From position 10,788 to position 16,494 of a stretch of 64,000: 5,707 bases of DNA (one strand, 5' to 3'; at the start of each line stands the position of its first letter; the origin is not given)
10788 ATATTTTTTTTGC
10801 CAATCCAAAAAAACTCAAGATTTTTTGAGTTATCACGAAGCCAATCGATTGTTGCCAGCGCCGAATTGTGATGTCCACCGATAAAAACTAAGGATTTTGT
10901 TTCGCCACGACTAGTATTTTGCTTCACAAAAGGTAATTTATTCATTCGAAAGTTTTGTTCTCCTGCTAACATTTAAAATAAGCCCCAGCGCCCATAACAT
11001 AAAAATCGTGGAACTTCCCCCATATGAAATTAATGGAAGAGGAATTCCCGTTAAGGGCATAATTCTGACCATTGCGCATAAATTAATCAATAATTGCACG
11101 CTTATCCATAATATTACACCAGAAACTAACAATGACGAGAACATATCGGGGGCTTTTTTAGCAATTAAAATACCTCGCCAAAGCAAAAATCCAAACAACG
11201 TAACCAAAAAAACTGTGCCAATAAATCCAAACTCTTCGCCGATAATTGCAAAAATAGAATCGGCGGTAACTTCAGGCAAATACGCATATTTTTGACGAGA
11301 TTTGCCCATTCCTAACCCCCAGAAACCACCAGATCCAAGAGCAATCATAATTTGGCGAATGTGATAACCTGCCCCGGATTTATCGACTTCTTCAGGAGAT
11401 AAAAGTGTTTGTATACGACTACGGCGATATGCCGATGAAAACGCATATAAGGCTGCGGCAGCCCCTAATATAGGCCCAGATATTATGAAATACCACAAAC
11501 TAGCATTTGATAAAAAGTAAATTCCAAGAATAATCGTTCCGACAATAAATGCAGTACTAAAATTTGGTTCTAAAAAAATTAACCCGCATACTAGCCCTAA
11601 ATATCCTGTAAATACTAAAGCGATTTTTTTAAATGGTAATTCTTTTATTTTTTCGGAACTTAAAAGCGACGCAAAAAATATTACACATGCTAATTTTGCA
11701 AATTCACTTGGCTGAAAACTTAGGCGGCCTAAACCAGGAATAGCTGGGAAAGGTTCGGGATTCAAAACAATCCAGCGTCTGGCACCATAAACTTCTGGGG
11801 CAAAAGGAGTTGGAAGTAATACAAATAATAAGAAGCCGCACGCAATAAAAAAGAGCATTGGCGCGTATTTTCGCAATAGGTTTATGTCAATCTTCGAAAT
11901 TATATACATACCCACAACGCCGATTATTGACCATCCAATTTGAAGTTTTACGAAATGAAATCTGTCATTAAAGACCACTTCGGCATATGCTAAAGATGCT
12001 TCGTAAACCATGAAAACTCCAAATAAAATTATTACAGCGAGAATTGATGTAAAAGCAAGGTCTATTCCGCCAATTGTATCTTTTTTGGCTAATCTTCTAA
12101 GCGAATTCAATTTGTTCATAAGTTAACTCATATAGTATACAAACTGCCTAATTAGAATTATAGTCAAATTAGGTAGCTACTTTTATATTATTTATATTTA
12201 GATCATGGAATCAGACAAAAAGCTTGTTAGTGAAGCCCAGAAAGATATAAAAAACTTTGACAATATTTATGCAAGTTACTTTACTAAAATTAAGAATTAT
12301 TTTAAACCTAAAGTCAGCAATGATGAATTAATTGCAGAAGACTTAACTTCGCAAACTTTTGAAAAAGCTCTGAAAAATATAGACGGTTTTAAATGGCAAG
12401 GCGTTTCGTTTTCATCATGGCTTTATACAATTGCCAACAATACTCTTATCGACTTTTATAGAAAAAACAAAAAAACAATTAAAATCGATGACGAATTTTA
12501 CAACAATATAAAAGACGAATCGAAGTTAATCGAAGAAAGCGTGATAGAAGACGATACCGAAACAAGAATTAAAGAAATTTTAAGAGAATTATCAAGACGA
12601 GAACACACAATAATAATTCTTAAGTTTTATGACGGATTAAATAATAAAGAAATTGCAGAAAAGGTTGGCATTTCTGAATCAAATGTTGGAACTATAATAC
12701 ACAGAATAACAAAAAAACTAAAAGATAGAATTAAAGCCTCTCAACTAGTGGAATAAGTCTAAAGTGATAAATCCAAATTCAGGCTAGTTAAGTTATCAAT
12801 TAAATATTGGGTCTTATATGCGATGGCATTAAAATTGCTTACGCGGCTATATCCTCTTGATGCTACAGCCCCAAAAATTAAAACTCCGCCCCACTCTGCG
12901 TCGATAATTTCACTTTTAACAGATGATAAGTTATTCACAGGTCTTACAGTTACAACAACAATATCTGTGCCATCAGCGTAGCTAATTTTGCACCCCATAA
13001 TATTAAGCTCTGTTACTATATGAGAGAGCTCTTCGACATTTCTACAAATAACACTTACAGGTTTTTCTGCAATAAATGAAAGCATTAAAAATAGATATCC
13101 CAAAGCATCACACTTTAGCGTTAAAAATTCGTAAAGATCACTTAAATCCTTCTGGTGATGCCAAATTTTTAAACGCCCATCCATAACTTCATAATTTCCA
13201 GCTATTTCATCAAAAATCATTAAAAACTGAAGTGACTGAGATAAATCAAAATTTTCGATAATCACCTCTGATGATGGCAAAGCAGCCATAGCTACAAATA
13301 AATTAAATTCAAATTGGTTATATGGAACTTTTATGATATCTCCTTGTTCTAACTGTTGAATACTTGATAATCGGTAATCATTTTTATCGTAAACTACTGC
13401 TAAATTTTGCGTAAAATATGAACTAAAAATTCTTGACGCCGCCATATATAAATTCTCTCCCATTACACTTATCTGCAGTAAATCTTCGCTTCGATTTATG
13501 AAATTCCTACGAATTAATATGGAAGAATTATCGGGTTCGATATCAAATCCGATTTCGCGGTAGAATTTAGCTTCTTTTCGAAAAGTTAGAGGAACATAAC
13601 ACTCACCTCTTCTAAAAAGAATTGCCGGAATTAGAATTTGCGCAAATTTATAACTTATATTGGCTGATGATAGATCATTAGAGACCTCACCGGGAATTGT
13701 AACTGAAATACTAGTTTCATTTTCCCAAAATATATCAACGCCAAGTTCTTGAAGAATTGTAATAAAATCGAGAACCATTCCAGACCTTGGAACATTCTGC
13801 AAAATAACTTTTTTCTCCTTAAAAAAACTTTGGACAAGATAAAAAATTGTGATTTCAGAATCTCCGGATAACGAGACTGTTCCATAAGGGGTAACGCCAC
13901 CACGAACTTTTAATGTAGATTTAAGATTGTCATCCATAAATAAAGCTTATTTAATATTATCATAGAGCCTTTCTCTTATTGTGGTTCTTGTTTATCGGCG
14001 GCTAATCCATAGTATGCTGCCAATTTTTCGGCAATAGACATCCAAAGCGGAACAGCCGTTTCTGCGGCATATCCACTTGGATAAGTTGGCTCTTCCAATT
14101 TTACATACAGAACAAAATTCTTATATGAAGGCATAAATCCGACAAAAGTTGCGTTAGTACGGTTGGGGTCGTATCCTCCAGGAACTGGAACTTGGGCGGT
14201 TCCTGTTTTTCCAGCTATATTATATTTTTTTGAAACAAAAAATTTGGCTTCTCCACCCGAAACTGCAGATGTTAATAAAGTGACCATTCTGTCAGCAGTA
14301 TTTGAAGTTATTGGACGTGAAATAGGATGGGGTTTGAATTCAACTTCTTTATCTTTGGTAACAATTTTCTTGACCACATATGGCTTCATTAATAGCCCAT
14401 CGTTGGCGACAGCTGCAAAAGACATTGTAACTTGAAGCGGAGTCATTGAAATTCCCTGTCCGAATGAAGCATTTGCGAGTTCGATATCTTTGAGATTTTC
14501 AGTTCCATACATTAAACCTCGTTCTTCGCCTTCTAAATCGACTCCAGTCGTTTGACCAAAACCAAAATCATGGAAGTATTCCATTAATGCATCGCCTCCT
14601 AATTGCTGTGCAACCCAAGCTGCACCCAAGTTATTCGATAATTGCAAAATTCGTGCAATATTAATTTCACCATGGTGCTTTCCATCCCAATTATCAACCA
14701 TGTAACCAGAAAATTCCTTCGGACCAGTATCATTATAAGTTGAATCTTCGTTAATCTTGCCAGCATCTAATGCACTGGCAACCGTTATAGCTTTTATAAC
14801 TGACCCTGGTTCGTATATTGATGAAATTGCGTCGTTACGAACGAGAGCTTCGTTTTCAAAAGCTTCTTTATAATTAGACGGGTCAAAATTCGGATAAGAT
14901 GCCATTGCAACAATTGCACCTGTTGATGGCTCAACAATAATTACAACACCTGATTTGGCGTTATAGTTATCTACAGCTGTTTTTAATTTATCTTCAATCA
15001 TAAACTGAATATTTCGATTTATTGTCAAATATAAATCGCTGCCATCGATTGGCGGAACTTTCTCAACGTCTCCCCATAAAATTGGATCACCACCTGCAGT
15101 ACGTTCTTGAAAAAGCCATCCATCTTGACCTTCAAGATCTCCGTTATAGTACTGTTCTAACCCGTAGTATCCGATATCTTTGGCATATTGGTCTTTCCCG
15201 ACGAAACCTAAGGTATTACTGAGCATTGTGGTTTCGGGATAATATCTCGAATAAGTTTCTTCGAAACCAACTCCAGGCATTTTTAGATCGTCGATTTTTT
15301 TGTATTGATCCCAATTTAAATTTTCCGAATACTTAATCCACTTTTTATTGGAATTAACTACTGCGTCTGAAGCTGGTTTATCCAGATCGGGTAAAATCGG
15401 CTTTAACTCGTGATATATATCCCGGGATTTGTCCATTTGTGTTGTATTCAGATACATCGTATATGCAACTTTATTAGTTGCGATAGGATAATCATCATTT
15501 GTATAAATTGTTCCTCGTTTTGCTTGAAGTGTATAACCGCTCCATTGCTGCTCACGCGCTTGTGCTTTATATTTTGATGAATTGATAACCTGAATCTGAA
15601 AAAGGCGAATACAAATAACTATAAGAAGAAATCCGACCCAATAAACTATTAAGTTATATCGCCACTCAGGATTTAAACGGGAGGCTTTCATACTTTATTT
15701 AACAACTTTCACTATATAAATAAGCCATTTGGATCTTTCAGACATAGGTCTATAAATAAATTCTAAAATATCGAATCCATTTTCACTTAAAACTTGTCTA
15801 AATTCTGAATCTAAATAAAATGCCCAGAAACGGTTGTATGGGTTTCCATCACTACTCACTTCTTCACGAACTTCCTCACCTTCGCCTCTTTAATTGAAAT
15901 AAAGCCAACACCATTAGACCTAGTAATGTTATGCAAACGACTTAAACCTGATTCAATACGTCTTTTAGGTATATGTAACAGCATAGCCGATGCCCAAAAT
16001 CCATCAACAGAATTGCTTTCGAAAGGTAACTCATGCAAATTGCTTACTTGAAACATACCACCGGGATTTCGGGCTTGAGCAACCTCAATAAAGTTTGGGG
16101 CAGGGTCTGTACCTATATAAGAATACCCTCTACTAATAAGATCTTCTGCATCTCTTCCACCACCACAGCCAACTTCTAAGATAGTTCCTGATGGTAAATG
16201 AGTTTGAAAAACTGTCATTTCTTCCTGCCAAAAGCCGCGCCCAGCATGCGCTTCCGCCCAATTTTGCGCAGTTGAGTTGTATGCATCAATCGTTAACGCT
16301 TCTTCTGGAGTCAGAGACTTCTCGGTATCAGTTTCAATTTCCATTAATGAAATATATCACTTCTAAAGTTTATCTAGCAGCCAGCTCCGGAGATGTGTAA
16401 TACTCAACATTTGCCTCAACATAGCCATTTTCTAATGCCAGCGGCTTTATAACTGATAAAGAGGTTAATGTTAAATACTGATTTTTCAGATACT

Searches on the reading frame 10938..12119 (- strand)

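Call 77: search_protein_families(library=pfam, proteins=[window:10938-12119:-], max_evalue=0.001)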
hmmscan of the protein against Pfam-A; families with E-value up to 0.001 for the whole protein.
window:10938-12119:- (393 aa): 1 family
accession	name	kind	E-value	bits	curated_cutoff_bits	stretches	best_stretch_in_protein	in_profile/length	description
PF01098.24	FTSW_RODA_SPOVE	-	2.6e-95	319.9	26.4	1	24-389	5-355/356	Cell cycle protein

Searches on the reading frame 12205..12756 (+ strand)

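Call 77: search_protein_families(library=pfam, proteins=[window:12205-12756:+], max_evalue=0.001)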
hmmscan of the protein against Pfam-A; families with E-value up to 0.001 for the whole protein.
window:12205-12756:+ (183 aa): 6 families
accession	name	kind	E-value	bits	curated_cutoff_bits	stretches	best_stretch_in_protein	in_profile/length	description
PF04542.20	Sigma70_r2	-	7.2e-15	55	24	1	37-90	16-70/71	Sigma-70 region 2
PF08281.18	Sigma70_r4_2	-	9.4e-13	48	25.7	1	121-172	3-54/54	Sigma-70, region 4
PF04545.22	Sigma70_r4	-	1.4e-10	40.9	24.1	1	126-173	2-49/50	Sigma-70, region 4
PF00196.25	GerE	-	5.9e-08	32.7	23.5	1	129-173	3-46/57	Bacterial regulatory proteins, luxR family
PF13412.12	HTH_24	-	0.00043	20.2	21.9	0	144-162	17-35/48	Winged helix-turn-helix DNA-binding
PF07638.17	Sigma70_ECF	-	0.0005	20.4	21.1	1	52-174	54-181/185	ECF sigma factor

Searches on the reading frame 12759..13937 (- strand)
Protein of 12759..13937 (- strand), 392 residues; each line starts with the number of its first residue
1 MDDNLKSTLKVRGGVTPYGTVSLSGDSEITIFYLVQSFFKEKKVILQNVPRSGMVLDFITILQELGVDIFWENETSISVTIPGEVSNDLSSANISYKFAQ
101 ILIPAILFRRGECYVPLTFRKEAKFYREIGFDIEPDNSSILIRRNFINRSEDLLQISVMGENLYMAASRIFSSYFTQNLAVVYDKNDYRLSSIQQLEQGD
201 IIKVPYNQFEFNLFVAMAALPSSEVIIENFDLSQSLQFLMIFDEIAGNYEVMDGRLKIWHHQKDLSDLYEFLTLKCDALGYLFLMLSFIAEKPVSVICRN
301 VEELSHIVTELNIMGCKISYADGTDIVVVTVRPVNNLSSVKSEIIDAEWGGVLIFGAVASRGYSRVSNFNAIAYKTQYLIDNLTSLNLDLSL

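Call 29: search_protein_families(library=pfam, proteins=[window:12759-13937:-], max_evalue=0.001)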
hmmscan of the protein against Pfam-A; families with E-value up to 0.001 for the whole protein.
window:12759-13937:- (392 aa): 1 family
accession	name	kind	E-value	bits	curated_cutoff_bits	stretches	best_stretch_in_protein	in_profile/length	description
PF00275.25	EPSP_synthase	-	4.8e-06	26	22.8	0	9-82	217-294/417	EPSP synthase (3-phosphoshikimate 1-carboxyvinyltransferase)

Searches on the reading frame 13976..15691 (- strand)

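Call 29: search_protein_families(library=pfam, proteins=[window:13976-15691:-], max_evalue=0.001)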
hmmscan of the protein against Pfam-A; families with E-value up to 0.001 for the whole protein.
window:13976-15691:- (571 aa): 3 families
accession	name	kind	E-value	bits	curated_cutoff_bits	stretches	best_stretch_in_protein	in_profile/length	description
PF00905.27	Transpeptidase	-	4.3e-65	220.3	22.1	1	248-545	1-293/299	Penicillin binding protein transpeptidase domain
PF03717.20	PBP_dimer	-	1.2e-20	75.1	24.4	1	55-203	2-175/180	Penicillin-binding Protein dimerisation domain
PF21922.1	PBP_dimer_2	-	0.00086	20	27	0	146-198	22-69/83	Penicillin binding protein A dimerisation domain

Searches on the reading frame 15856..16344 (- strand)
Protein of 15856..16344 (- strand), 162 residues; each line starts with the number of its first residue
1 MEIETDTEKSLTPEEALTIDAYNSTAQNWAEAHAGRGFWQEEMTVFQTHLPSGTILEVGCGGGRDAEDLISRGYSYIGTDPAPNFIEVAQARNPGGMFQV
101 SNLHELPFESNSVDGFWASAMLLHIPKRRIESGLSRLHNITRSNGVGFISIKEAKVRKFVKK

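Call 77: search_protein_families(library=pfam, proteins=[window:15856-16344:-], max_evalue=0.001)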
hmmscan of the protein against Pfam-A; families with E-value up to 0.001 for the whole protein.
window:15856-16344:- (162 aa): 5 families
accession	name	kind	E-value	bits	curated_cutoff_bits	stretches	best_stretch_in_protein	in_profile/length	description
PF08241.18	Methyltransf_11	-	1.9e-15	57.7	21.2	1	56-147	1-93/95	Methyltransferase domain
PF13649.12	Methyltransf_25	-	2.1e-15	57.6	27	1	55-145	1-97/97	Methyltransferase domain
PF08242.18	Methyltransf_12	-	2.4e-09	38.3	30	1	56-146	1-97/98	Methyltransferase domain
PF13489.12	Methyltransf_23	-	2.7e-05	24.4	27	1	46-126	17-95/164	Methyltransferase domain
PF13847.12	Methyltransf_31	-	3.7e-05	23.9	27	1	54-127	6-89/145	Methyltransferase domain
